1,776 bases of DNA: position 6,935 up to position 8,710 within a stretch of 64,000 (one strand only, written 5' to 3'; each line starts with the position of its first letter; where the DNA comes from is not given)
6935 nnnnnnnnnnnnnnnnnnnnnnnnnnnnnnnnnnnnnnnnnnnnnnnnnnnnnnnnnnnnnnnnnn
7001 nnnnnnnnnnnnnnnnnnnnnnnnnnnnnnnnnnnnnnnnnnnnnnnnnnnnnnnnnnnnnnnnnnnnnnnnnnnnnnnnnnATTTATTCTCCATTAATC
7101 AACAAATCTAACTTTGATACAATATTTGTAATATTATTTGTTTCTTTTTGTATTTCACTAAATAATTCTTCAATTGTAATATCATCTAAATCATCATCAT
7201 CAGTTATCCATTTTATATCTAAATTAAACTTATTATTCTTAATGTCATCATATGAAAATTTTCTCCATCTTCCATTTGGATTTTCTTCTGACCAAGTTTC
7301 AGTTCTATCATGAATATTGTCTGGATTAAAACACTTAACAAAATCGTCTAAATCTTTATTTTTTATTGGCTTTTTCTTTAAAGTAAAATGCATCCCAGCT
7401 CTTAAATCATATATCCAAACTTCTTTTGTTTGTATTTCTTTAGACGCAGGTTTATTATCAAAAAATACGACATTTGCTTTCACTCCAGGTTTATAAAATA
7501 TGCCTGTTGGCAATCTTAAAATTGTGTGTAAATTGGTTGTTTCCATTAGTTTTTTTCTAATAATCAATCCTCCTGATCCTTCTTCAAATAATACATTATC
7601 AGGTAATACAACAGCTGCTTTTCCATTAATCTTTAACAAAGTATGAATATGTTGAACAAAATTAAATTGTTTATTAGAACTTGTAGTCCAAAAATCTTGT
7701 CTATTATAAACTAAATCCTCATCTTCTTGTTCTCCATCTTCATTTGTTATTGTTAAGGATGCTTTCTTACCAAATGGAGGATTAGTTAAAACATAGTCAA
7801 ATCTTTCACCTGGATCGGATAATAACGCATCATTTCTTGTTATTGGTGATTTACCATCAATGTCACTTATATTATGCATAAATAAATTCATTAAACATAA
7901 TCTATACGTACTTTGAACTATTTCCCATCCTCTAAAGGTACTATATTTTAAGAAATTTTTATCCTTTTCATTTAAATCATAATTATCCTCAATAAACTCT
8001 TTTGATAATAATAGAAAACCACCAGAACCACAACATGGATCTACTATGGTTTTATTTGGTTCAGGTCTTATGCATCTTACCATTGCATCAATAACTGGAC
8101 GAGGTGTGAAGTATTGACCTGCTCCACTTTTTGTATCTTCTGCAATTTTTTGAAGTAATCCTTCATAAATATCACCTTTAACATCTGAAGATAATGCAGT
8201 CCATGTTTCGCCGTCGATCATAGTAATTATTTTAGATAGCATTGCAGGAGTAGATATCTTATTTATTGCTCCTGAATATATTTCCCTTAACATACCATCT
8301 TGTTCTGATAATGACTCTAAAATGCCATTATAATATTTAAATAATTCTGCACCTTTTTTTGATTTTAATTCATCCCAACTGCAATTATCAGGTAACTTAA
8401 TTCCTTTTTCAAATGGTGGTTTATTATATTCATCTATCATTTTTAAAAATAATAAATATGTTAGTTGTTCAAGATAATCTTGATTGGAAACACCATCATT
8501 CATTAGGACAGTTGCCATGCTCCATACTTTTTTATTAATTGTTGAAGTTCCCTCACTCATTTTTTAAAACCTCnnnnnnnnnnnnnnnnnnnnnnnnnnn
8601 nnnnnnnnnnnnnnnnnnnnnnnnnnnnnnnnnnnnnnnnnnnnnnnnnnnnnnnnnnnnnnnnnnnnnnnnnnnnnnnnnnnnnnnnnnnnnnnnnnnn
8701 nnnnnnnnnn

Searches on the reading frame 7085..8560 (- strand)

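Call 27: search_protein_families(library=pfam, proteins=[window:7085-8560:-], max_evalue=0.01)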
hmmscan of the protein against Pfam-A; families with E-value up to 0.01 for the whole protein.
window:7085-8560:- (491 aa): 5 families
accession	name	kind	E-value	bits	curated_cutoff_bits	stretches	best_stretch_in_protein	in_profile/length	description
PF02384.22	N6_Mtase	-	9.5e-72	242.4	20.4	1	124-451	2-301/311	N-6 DNA Methylase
PF12161.14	HsdM_N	-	1.5e-11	45.5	24.5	1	8-115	1-135/135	HsdM N-terminal domain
PF07669.17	Eco57I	-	6.8e-09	36.5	25.3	1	225-350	69-165/171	Eco57I restriction-modification methylase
PF01170.24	UPF0020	-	7.9e-07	29.4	22.3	1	159-268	19-136/197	RMKL-like, methyltransferase domain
PF20473.4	MmeI_Mtase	-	0.0055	16.4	27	0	171-227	22-83/259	MmeI, DNA-methyltransferase domain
